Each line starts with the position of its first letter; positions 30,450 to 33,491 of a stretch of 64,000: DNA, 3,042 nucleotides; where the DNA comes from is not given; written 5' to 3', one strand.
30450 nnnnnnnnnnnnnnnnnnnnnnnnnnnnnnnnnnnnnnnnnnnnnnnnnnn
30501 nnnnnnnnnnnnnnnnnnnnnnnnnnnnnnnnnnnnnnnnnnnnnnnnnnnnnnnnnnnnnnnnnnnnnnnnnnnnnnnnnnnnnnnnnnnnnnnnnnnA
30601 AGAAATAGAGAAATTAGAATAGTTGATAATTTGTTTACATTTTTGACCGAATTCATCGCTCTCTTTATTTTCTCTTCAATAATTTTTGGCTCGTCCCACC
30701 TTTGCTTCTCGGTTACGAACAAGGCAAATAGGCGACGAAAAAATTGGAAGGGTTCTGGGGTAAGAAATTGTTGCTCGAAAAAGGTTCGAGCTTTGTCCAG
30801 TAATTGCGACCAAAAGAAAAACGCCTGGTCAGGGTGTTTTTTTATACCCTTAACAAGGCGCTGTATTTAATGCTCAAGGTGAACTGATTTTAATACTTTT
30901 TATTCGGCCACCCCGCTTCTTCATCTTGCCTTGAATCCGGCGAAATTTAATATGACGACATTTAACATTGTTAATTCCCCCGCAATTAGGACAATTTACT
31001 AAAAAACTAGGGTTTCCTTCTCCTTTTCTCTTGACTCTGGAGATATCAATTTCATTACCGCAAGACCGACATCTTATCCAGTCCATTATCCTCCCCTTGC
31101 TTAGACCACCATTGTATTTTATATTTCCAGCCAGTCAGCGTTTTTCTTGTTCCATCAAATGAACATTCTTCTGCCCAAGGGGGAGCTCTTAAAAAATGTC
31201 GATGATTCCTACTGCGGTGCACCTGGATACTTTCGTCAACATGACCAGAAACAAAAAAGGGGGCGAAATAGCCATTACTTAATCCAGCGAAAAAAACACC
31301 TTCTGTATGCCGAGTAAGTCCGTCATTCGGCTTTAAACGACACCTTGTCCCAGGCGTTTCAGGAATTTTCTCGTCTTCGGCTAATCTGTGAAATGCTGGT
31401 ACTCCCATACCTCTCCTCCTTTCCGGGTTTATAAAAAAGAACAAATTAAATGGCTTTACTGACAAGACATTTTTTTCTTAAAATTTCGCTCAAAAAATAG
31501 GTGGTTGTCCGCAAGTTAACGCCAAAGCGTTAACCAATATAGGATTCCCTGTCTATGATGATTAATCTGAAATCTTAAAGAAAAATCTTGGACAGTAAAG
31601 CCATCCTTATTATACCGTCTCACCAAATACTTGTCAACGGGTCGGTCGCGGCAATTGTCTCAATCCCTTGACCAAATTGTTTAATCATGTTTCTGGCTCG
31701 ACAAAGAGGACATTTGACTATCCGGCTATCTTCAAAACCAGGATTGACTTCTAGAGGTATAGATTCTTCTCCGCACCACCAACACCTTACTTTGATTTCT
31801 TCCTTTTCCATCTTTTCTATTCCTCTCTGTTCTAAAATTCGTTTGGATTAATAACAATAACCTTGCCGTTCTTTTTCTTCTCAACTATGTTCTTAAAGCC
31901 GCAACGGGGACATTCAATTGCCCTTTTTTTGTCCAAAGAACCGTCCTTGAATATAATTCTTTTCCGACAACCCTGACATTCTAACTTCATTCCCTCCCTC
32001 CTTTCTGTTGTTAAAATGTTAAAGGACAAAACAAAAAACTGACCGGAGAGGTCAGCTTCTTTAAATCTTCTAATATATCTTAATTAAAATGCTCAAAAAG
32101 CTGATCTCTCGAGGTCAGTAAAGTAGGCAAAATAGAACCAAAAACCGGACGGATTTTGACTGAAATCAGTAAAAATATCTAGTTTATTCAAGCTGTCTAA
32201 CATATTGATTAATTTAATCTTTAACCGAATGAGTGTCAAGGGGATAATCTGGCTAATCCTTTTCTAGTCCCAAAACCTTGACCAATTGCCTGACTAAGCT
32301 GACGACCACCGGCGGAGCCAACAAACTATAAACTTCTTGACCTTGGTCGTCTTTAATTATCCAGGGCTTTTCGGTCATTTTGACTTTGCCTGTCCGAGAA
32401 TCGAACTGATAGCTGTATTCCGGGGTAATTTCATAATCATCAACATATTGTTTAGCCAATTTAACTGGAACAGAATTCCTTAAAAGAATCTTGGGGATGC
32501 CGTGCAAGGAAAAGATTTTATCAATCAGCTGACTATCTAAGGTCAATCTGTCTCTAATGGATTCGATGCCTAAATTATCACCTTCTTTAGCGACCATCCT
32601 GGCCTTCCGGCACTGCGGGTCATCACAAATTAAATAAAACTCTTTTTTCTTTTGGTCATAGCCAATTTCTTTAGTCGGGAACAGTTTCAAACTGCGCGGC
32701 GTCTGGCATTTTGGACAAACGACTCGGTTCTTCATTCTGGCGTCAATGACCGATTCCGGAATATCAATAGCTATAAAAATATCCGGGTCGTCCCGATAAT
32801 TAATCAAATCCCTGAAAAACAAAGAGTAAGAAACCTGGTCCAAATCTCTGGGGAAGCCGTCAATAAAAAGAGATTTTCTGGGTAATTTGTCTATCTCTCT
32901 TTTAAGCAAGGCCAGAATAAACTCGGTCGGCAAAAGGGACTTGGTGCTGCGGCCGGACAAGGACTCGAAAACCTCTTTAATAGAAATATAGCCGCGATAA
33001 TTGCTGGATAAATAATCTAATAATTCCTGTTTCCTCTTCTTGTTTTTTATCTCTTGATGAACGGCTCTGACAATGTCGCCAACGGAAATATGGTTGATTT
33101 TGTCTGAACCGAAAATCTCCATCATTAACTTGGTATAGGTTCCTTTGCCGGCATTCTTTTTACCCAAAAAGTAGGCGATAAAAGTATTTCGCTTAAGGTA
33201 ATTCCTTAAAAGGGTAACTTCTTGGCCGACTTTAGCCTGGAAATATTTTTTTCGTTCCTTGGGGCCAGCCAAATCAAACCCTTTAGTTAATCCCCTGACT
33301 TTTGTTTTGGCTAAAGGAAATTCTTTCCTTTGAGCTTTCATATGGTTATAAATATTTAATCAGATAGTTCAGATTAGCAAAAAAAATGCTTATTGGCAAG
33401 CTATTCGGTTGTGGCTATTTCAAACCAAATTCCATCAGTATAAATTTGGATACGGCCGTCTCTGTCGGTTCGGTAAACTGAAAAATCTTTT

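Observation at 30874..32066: Cluster of three paralogous CxxC...CxxC zinc-ribbon miniproteins plus an unknown 117-aa protein, abutting the right IR arm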

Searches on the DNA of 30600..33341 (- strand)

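Call 12: search_rna_families(source=window, start=30600, end=32300, threshold=evalue, max_evalue=10)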
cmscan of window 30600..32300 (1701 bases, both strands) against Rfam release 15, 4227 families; matches with E-value up to 10: 8.
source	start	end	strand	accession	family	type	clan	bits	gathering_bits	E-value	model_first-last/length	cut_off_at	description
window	31428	31625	-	RF04174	MIR4208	Gene; miRNA;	-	25.4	140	0.4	1-191/191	no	MIR4208 microRNA precursor family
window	31550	31593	+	RF00278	SNORD50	Gene; snRNA; snoRNA; CD-box;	-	22.3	42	0.15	1-72/72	no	Small nucleolar RNA SNORD50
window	32038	32119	+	RF04134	MIR7504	Gene; miRNA;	-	21.4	83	1.1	1-124/124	no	MIR7504 microRNA precursor family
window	32050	32104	-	RF03567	MIR8024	Gene; miRNA;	-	20.8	57.3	0.62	1-86/86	no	MIR8024 microRNA precursor family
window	32046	32112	+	RF03904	MIR7991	Gene; miRNA;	-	18.2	58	1.7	1-47/47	no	MIR7991 microRNA precursor family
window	32029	32158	-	RF01859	Phe_leader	Cis-reg; leader;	-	17.5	55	9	1-125/125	no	Phenylalanine leader peptide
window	30604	30678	+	RF03423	mir-962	Gene; miRNA;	-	16.8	70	5.9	1-92/92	no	mir-962 microRNA precursor family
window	32048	32108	-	RF02610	BSR0709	Gene; sRNA;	-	10.6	382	5.7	88-155/318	no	Brucella sRNA 0709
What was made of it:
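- Closest known: Leader-peptide transcription attenuators of aromatic amino-acid operons. Different: The Rfam score is only 17.5 bits against a cut-off of 55 (call 12).
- Rfam gives a weak Phe_leader hit here, 17.5 bits and E=9 (call 12).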

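Call 43: search_rna_families(sources=[L017, L047, L082, L032, L020, L083, L081, L010], threshold=gathering)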
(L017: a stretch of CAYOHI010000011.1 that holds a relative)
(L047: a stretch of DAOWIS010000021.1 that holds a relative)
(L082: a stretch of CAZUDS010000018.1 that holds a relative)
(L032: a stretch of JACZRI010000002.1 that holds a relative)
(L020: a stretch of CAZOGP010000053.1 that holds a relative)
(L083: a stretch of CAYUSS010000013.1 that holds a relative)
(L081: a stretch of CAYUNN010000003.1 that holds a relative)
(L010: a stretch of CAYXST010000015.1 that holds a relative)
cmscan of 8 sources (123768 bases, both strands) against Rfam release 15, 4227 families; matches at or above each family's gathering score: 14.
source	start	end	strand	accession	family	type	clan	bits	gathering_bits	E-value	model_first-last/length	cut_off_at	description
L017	7954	8025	+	RF00005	tRNA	Gene; tRNA;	CL00001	69.3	29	9.5e-13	1-71/71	no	tRNA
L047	16535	16606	-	RF00005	tRNA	Gene; tRNA;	CL00001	67.8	29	2.4e-12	1-71/71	no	tRNA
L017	10421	10491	-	RF00005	tRNA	Gene; tRNA;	CL00001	66.7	29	5e-12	1-71/71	no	tRNA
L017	7865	7936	+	RF00005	tRNA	Gene; tRNA;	CL00001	66.6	29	5.2e-12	1-71/71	no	tRNA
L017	6146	6219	+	RF00005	tRNA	Gene; tRNA;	CL00001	65.1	29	1.4e-11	1-71/71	no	tRNA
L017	8030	8101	+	RF00005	tRNA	Gene; tRNA;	CL00001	64.2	29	2.3e-11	1-71/71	no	tRNA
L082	4700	4773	+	RF00005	tRNA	Gene; tRNA;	CL00001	64.2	29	2.4e-11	1-71/71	no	tRNA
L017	10321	10403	-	RF00005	tRNA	Gene; tRNA;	CL00001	60.1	29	3.1e-10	1-71/71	no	tRNA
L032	11555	11626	-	RF00005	tRNA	Gene; tRNA;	CL00001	56.7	29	2.7e-09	1-71/71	no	tRNA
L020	4693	4763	-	RF00005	tRNA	Gene; tRNA;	CL00001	55.3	29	6.7e-09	1-71/71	no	tRNA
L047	11473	11546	-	RF00005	tRNA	Gene; tRNA;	CL00001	54.5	29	1.1e-08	1-71/71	no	tRNA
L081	12302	12375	-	RF00005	tRNA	Gene; tRNA;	CL00001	53.7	29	1.9e-08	1-71/71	no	tRNA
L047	18161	18249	+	RF00005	tRNA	Gene; tRNA;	CL00001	53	29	2.9e-08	1-71/71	no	tRNA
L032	757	817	+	RF01689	AdoCbl-II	Cis-reg; riboswitch;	CL00101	43.8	36.5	5.9e-07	14-75/81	no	AdoCbl-II (Cobalamin/B12) riboswitch aptamer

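Call 63: build_rna_model(alignment_id=A7, structure=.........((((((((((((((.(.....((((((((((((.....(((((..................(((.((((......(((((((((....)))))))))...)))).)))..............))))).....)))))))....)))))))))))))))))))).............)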
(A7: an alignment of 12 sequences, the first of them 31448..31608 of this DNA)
Model R1 built from alignment A7 (12 sequences, 185 columns); structure: as given.
model positions 166; base pairs 48; branch points 0; effective number of sequences 1.43; information 0.589 bits per position. Calibrated on 0.2 Mb of random sequence (short: E-values are rough).
structure used (alignment columns):
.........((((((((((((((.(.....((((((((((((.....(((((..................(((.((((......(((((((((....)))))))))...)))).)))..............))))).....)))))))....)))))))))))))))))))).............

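Call 66: search_with_rna_model(model_id=R1, sources=[L013, L014, L015, L016, L017, L018, L019, L020, L021, L022, L023, L024, L025, L026, L027, L028, L029, L030, L031, L032, L033, L034, L035, L036, L037, L038, L039, L040, L041, L042, L043, L044, L045, L046, L047, L048, L049, L050, L051, L052, L053, L054, L055, L056, L057, L058, L059, L060, L061, L062, L063, L064, L065, L066, L067, L068, L069, L070, L071, L072, L073, L074, L075, L076, L077, L078, L079, L080, L081, L082, L083, L084, L085, L086, L087, L088, L089, L010, L011, L012, L090, L092, L094, L103, L105, L096, L104, L101, window], max_evalue=0.01, make_alignment=true)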
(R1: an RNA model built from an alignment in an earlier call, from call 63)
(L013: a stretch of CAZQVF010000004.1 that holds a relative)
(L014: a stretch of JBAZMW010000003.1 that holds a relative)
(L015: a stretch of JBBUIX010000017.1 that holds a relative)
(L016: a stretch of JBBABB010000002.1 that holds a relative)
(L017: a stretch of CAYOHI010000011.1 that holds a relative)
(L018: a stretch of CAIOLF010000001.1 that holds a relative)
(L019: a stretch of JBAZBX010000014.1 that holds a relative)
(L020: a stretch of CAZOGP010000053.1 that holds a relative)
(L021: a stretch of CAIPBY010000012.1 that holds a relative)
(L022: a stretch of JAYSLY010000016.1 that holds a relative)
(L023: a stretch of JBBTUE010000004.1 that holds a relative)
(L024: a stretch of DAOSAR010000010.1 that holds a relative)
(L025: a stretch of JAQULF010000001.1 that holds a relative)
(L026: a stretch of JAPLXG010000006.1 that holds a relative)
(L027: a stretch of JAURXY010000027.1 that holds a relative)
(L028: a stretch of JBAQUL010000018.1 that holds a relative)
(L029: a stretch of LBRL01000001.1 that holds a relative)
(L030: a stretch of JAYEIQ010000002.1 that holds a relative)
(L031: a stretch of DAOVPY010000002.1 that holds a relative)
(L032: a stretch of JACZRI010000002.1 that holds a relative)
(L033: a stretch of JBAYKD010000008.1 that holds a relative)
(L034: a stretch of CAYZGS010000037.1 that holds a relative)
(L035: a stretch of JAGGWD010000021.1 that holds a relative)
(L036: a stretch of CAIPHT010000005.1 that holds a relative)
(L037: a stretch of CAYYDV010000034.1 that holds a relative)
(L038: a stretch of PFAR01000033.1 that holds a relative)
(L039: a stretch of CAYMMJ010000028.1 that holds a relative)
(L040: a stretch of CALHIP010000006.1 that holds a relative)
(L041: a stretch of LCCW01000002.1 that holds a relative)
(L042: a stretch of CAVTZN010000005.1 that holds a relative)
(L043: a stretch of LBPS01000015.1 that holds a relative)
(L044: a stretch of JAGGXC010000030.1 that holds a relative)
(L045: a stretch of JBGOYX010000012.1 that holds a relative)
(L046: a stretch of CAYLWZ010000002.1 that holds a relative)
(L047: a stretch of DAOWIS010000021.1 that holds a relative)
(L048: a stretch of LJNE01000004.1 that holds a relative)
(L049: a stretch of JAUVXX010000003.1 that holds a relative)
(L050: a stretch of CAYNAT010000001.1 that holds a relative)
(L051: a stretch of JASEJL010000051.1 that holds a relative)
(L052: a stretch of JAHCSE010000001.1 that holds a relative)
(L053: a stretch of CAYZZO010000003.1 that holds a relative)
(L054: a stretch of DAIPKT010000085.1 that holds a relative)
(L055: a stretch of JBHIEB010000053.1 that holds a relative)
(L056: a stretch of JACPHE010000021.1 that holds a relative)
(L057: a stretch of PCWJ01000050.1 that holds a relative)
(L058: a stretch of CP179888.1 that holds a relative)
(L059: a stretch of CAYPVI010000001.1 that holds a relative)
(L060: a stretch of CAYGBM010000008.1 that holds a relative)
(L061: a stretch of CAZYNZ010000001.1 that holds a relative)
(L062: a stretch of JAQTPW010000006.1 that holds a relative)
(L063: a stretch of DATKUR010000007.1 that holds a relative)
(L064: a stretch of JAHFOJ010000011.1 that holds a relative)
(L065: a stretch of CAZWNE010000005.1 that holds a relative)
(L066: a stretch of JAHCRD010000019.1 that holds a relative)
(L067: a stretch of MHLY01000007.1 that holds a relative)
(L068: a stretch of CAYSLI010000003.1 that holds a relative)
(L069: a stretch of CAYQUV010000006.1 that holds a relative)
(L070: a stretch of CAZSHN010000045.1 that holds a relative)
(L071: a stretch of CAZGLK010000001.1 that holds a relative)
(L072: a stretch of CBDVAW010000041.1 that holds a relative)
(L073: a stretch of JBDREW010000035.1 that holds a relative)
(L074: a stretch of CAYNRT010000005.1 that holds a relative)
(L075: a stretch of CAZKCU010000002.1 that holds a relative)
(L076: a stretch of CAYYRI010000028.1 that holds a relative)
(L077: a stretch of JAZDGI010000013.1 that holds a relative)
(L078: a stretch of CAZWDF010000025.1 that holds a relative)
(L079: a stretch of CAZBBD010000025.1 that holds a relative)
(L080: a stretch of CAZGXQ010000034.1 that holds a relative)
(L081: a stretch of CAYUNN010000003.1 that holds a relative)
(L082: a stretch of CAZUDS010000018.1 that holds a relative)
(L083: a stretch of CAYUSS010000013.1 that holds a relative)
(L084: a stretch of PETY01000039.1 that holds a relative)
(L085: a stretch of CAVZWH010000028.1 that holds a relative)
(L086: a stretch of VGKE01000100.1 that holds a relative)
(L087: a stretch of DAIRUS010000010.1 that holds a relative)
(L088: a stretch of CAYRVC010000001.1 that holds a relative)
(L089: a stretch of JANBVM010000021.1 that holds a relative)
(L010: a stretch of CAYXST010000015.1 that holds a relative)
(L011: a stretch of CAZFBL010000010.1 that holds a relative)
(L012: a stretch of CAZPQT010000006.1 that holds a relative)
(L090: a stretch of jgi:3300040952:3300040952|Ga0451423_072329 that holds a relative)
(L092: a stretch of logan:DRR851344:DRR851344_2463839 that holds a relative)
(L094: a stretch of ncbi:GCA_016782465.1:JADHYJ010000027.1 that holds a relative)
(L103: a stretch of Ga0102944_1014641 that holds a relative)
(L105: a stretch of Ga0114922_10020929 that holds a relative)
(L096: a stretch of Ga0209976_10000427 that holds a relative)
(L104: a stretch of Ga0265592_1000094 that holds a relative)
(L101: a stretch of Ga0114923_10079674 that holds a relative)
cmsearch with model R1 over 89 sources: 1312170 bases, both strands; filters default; matches with E-value up to 0.01: 66.
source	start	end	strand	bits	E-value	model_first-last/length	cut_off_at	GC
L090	3802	3966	+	182.4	6.3e-40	1-166/166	no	0.38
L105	1664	1829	-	180.7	1.5e-39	1-166/166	no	0.36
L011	10647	10810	+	180.4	1.9e-39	1-166/166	no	0.39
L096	4381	4545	-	179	4e-39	1-166/166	no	0.38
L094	3802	3967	+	176.4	1.7e-38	1-166/166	no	0.36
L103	193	356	-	175.8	2.3e-38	1-166/166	no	0.4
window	31442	31606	-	171.5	2.4e-37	1-166/166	no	0.34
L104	4518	4680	+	169.1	9e-37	1-166/166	no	0.35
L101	419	581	-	166.5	3.7e-36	1-166/166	no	0.36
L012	11133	11295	+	163.3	2.1e-35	1-166/166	no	0.37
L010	9911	10069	+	154.8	2.2e-33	1-166/166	no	0.38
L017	3364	3524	+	108.1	2.8e-22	1-166/166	no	0.37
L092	3707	3870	+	107.8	3.3e-22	1-166/166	no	0.4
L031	13557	13709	+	74.3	3e-14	1-166/166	no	0.44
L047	11141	11287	+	72.1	9.8e-14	1-166/166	no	0.39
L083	11088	11236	+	69.7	3.6e-13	1-166/166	no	0.43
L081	11099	11255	+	67.1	1.5e-12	1-166/166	no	0.38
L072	3743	3899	+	66.4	2.2e-12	1-166/166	no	0.38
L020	3859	4033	+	65.9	2.9e-12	1-166/166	no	0.46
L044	9617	9771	+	58.1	2e-10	1-166/166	no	0.4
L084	2082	2225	+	58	2.2e-10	1-166/166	no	0.49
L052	11170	11326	+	57.9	2.4e-10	1-166/166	no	0.45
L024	9546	9683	+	57.4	3e-10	1-166/166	no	0.46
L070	1616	1773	+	56.9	4.1e-10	1-166/166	no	0.42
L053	3281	3431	+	56.8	4.3e-10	1-166/166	no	0.36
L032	11237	11381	+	56.7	4.5e-10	1-166/166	no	0.48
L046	11188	11340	+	56.1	6.3e-10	1-166/166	no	0.3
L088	6661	6795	+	56.1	6.3e-10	1-166/166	no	0.37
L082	2159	2309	+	55.3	9.9e-10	1-166/166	no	0.47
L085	11087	11202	+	54.7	1.3e-09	23-138/166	no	0.43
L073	9222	9364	+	52.9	3.5e-09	1-166/166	no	0.37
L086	1482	1628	+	50.4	1.4e-08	1-166/166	no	0.43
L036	11144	11275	+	50.2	1.6e-08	1-166/166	no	0.36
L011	10641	10804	-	49.6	2.2e-08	1-166/166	no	0.4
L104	4512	4674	-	46.6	1.1e-07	1-166/166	no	0.35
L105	1670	1835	+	45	2.7e-07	1-166/166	no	0.35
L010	9905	10063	-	43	8.2e-07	1-166/166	no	0.38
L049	11100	11243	+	43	8.3e-07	1-166/166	no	0.41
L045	3376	3523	+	42.9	8.4e-07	1-166/166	no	0.45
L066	5009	5162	+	42.5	1.1e-06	1-166/166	no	0.44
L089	11197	11336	+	42.1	1.3e-06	1-166/166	no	0.39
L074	11124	11268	+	41.8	1.5e-06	1-166/166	no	0.45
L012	11127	11289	-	41.4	1.9e-06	1-166/166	no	0.36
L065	1183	1332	+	40.5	3.1e-06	1-166/166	no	0.45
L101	425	587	+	39.9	4.3e-06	1-166/166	no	0.35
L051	5162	5312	+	39.9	4.4e-06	1-166/166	no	0.38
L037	4642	4790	+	39.9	4.4e-06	1-166/166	no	0.41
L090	3796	3960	-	39.7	5e-06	1-166/166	no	0.37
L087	12177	12324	+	39.5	5.6e-06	1-166/166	no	0.48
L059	3377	3524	+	37.7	1.5e-05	1-166/166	no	0.35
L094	3796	3961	-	36.7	2.6e-05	1-166/166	no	0.35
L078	3802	3949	+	36.1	3.5e-05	1-166/166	no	0.43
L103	199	362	+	35.8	4.2e-05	1-166/166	no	0.4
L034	5166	5301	+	35.5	4.8e-05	1-166/166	no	0.39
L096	4387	4551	+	34.5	8.5e-05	1-166/166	no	0.38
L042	11216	11373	+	32.9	0.0002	1-166/166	no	0.46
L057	10902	11058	+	29.7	0.0011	1-166/166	no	0.46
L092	3705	3866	-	29.1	0.0016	1-166/166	no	0.4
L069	10375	10528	+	28.5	0.0023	1-166/166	no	0.38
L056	2098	2247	+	28.2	0.0026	1-166/166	no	0.43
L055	1155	1300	+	27.6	0.0036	1-166/166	no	0.44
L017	3358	3518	-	27.4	0.0041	1-166/166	no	0.36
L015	1875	2006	+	27.3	0.0043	1-166/166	no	0.4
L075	4180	4330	+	26.6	0.0065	1-166/166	no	0.41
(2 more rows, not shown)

Alignment A8: 66 matches aligned to the model, 316 columns, each read 5' to 3' on its own strand. Consensus structure (alignment columns), stored with it:
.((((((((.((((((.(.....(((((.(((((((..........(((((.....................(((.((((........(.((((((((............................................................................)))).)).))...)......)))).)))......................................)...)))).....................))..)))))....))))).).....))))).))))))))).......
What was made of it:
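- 31442..31606 (-): Conserved rod-shaped ncRNA: helices P1, P2a and P2b, a central asymmetric loop, helix P3 (GGGARUCC/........), a conserved internal loop and apical hairpin P4; P1 is followed by a U-rich tract. Covariance model R1 scores 171.5 bits here and hits 52 distinct loci at E<0.01 (calls 63, 66).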
